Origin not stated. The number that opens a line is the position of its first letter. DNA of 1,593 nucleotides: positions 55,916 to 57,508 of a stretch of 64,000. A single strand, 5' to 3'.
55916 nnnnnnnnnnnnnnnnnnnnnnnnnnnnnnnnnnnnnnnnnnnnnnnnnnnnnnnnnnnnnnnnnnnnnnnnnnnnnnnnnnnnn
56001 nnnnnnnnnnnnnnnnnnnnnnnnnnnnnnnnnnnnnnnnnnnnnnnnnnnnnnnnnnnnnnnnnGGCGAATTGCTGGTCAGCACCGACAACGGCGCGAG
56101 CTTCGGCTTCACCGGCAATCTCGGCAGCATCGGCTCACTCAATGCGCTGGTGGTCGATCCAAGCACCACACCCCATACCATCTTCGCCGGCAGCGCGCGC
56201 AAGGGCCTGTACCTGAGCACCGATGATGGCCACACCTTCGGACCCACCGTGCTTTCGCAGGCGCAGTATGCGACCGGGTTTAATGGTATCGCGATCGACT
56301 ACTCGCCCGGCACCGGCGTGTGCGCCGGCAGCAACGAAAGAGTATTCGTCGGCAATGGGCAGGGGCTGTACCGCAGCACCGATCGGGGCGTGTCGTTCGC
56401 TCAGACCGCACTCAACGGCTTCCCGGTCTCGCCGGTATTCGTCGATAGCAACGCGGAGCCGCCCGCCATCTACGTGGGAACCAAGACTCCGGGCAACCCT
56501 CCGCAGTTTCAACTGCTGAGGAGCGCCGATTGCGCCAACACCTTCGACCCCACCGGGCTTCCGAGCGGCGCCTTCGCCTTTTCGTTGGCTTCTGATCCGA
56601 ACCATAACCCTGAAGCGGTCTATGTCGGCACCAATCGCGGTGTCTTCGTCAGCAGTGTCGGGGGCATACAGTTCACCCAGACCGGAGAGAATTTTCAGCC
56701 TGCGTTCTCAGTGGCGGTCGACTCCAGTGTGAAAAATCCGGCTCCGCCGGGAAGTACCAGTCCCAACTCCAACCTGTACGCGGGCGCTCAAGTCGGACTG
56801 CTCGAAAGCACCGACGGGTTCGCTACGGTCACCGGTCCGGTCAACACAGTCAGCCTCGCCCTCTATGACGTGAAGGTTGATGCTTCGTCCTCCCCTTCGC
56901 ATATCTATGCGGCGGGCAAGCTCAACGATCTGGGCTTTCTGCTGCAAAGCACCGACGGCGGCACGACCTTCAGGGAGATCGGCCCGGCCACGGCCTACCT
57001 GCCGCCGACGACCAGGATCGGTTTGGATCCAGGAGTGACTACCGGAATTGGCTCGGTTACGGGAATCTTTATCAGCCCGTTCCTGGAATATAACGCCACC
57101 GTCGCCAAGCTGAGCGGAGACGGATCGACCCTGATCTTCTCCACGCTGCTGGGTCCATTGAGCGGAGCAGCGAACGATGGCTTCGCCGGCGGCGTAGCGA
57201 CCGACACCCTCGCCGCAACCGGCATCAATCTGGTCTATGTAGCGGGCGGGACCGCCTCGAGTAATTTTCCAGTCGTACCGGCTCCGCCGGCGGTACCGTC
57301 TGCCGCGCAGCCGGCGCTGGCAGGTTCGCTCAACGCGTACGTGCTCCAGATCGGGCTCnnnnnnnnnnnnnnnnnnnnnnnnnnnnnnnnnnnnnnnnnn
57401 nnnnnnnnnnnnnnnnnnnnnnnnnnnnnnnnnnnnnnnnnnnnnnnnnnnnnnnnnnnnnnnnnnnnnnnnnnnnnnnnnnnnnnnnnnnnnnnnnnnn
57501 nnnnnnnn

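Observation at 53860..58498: Giant (~1540 aa) secreted SBBP-beta-propeller / BNR protein with a long Pro-Thr-Ser linker: candidate substrate of the GT-C enzymes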

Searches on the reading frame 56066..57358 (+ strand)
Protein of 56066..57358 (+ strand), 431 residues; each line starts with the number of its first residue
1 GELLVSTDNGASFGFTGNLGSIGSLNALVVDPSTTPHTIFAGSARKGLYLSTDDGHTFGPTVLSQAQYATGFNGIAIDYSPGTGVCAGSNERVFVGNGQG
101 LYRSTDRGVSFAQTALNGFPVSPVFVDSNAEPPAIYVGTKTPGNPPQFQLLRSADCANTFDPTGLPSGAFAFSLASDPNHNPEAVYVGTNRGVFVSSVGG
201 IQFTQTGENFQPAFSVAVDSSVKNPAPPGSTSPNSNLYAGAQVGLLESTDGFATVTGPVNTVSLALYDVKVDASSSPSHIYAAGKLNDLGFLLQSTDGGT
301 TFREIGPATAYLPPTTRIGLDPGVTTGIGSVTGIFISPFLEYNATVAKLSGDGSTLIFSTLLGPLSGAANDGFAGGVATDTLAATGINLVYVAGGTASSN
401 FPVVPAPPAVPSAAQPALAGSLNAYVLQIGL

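Call 69: find_related_loci(query=A7, collection=genome_contigs, flank=10000)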
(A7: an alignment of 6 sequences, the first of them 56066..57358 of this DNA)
Query A7 (431 aa) in genome_contigs; peptide patterns used: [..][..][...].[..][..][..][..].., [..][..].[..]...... (x = any residue, [..] = any of these).
600 stretches matched a pattern (row limit reached: there are more); 89 encode a relative of the query (tblastn E <= 1e-3); the best 80 are kept; 80 distinct loci.
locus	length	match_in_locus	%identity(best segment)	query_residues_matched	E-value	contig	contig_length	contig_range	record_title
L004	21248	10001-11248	72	1-431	0e+0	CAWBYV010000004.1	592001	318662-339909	MAG: uncultured delta proteobacterium isolate MFD03044.bin.2.84 genome assembly, contig: contig_18405, whole genome shot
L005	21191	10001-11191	66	1-431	7e-171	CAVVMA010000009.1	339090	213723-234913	MAG: uncultured delta proteobacterium isolate MFD09222.bin.2.46 genome assembly, contig: contig_65008, whole genome shot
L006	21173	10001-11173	42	1-431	2e-78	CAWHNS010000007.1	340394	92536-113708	MAG: uncultured delta proteobacterium isolate MFD09222.bin.2.29 genome assembly, contig: contig_142787, whole genome sho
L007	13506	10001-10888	28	6-299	1e-11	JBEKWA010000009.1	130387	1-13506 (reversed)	MAG: Steroidobacteraceae bacterium isolate SPRUCE 617 SPRUCE_617_9, whole genome shotgun sequence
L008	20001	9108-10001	30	3-313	3e-10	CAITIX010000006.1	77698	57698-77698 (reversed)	MAG: uncultured Acidobacteriia bacterium isolate VK_bin-3395 genome assembly, contig: bin-3395:006/454, whole genome sho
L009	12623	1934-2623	24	16-305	2e-9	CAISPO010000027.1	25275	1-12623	MAG: uncultured Bacteroidetes bacterium isolate AM-lipid-02-D3_bin-1152 genome assembly, contig: bin-1152:27/74, whole g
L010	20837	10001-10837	27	3-308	2e-9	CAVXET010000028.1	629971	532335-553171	MAG: uncultured Gammaproteobacteria bacterium isolate MFD02242.bin.2.304 genome assembly, contig: contig_49467, whole ge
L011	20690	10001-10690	26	47-305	6e-9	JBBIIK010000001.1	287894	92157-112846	MAG: Acidobacteriota bacterium isolate SLS170214_bin_137 NODE_21_length_287894_cov_4.53831, whole genome shotgun sequenc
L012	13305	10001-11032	25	25-305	1e-7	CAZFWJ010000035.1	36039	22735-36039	MAG TPA_asm: uncultured Saprospiraceae bacterium isolate binchicken_co385_18 genome assembly, contig: NODE_665_length_36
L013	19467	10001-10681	25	32-237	2e-7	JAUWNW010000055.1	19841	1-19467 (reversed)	MAG: Candidatus Aminicenantes bacterium isolate CSMAG_2434 CSMAG_2434_k141_697286_length_19841_cov_8.0000, whole genome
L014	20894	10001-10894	30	28-306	4e-7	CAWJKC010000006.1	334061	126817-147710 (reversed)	MAG: uncultured Acidobacteriota bacterium isolate MFD05513.bin.2.40 genome assembly, contig: contig_39455, whole genome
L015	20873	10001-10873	27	33-309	8e-7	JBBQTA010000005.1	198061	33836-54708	MAG: Gemmatimonadales bacterium isolate Co_metawrap_1797 Cmw_1797_k141_27413756_length_198061_cov_14.9593, whole genome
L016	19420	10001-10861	27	34-305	7e-7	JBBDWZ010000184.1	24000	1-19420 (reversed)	MAG: Gemmatimonadota bacterium isolate LejiaD_2_62_10 Lejia_D_3422_length_24000_cov_6, whole genome shotgun sequence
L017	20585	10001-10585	29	91-302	8e-7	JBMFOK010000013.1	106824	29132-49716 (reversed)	MAG: Bryobacteraceae bacterium isolate KM4338-35 NODE_13_length_106824_cov_5.617010, whole genome shotgun sequence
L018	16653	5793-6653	29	34-305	9e-7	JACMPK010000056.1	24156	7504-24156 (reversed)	MAG: Gemmatimonadaceae bacterium isolate LF-bin-339 FL-bin-339-contig-k141_542902, whole genome shotgun sequence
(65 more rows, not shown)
